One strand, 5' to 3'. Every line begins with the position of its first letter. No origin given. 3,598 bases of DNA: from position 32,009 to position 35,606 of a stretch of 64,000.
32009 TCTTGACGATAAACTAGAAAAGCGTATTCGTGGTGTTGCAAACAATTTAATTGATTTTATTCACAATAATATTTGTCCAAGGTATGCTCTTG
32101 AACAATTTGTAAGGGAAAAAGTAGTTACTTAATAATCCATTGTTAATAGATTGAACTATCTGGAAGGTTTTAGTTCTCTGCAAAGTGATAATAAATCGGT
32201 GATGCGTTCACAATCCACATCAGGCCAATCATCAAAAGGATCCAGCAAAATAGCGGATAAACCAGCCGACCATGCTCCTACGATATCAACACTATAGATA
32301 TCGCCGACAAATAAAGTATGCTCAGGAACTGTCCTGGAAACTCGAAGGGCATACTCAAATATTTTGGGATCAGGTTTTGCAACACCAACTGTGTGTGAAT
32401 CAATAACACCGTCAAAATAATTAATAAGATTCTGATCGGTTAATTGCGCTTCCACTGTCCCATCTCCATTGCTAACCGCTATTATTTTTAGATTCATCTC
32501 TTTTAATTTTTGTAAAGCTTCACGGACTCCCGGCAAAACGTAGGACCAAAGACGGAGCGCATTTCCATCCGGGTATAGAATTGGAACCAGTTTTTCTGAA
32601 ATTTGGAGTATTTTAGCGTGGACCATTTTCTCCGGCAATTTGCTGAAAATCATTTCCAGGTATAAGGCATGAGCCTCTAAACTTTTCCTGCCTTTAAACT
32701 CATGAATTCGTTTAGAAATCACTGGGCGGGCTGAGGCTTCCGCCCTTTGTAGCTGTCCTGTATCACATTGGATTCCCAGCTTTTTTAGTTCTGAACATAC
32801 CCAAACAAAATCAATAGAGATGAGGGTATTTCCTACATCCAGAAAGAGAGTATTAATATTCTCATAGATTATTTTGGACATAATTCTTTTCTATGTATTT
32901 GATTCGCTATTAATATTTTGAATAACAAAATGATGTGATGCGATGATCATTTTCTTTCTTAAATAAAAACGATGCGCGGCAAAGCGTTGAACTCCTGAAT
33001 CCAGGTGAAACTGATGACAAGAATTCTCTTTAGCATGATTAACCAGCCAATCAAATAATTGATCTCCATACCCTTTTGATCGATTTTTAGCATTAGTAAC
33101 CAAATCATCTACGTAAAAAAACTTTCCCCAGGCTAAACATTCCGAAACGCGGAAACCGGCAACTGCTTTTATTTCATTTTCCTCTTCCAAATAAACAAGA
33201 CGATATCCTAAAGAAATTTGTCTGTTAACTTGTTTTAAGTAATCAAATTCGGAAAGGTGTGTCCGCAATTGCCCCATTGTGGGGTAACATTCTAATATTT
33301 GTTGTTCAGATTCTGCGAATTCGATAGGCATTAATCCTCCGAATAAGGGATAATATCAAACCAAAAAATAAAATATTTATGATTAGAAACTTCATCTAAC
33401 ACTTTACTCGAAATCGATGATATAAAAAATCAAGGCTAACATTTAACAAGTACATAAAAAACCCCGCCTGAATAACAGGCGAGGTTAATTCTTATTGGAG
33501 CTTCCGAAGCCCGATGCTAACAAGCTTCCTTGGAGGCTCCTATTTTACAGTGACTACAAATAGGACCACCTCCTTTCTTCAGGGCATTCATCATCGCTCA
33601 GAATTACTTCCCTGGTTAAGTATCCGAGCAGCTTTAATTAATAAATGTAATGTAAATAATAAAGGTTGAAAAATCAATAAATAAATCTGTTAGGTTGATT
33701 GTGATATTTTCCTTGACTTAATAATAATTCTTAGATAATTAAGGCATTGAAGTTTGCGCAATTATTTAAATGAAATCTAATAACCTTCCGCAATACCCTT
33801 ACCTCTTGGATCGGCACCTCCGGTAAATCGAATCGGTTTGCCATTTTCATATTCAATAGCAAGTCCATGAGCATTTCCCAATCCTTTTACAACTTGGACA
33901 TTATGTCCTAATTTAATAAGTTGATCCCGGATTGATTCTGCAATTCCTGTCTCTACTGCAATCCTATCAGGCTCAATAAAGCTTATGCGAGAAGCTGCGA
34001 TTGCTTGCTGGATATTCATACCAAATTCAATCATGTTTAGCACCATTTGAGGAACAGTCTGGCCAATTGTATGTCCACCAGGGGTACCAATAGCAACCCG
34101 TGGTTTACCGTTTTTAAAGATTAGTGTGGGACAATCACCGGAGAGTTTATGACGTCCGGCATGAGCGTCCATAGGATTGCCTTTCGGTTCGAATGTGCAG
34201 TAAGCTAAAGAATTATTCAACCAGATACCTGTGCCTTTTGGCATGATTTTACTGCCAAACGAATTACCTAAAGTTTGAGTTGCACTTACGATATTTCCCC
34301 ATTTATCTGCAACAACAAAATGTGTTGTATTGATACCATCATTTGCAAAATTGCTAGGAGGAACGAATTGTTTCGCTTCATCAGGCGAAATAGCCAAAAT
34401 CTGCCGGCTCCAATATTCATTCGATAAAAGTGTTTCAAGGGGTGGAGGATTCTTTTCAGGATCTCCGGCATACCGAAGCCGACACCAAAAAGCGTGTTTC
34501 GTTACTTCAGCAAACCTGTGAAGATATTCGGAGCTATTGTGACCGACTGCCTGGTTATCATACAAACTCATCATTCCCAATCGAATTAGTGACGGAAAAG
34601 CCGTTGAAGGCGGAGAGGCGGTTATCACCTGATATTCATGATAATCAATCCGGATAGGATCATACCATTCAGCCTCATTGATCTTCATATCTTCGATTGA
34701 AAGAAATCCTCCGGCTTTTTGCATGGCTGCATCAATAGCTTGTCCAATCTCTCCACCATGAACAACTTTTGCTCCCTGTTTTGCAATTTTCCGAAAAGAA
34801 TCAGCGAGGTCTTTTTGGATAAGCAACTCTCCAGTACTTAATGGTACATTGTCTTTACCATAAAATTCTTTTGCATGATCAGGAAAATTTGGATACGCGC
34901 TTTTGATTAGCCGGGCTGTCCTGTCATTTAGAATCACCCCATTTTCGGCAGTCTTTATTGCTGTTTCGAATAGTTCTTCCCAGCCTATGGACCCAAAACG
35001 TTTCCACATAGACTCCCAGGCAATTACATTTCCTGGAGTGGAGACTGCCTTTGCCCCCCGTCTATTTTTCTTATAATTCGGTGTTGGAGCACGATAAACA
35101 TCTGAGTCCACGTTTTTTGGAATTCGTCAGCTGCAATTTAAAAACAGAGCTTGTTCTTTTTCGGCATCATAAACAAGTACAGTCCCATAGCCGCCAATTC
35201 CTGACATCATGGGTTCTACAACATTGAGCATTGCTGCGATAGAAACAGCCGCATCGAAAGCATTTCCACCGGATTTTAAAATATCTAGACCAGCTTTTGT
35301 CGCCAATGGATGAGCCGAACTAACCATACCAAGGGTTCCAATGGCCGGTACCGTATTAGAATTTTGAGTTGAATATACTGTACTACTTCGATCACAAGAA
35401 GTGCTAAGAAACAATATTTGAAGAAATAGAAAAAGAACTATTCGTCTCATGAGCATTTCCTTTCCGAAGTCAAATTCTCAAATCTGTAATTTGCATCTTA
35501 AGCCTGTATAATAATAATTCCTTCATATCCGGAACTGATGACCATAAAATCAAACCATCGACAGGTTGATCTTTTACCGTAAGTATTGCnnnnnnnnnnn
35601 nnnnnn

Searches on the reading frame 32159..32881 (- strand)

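Call 76: search_protein_families(library=pfam, proteins=[window:32159-32881:-], max_evalue=0.0001)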
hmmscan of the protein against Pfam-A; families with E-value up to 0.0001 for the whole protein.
window:32159-32881:- (241 aa): 3 families
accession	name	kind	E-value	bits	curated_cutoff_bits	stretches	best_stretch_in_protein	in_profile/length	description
PF00702.32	Hydrolase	-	1.8e-18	68.1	26.4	1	10-207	2-191/191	haloacid dehalogenase-like hydrolase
PF13419.12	HAD_2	-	1.4e-15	58.3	23.8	1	114-211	79-176/178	Haloacid dehalogenase-like hydrolase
PF13242.12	Hydrolase_like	-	1.9e-08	34.5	22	1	168-212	3-47/75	HAD-hyrolase-like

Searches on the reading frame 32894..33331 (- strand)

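Call 76: search_protein_families(library=pfam, proteins=[window:32894-33331:-], max_evalue=0.0001)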
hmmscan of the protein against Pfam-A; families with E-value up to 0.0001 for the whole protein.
window:32894-33331:- (146 aa): 2 families
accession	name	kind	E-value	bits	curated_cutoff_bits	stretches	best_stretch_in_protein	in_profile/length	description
PF00583.31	Acetyltransf_1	-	1.9e-08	35.1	20.7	1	40-124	31-112/116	Acetyltransferase (GNAT) family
PF13508.13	Acetyltransf_7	-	2.9e-05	24.8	27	1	47-125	6-79/84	Acetyltransferase (GNAT) domain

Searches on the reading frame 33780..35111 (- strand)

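Call 76: search_protein_families(library=pfam, proteins=[window:33780-35111:-], max_evalue=0.0001)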
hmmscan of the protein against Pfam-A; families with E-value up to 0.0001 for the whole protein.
window:33780-35111:- (444 aa): 1 family
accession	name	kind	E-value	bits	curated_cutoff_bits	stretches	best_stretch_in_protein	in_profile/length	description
PF01019.26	G_glu_transpept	-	8.4e-99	332.1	27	1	11-439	69-512/512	Gamma-glutamyltranspeptidase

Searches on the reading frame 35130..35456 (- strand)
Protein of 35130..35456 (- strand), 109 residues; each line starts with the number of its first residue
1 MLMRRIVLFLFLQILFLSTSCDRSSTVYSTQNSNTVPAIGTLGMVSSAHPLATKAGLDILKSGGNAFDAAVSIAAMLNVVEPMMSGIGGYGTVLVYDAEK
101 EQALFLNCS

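Call 76: search_protein_families(library=pfam, proteins=[window:35130-35456:-], max_evalue=0.0001)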
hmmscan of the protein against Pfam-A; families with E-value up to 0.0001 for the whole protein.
window:35130-35456:- (109 aa): 1 family
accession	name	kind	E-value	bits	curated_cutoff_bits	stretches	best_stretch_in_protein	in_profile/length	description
PF01019.26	G_glu_transpept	-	2.8e-15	56.6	27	1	58-107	2-51/512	Gamma-glutamyltranspeptidase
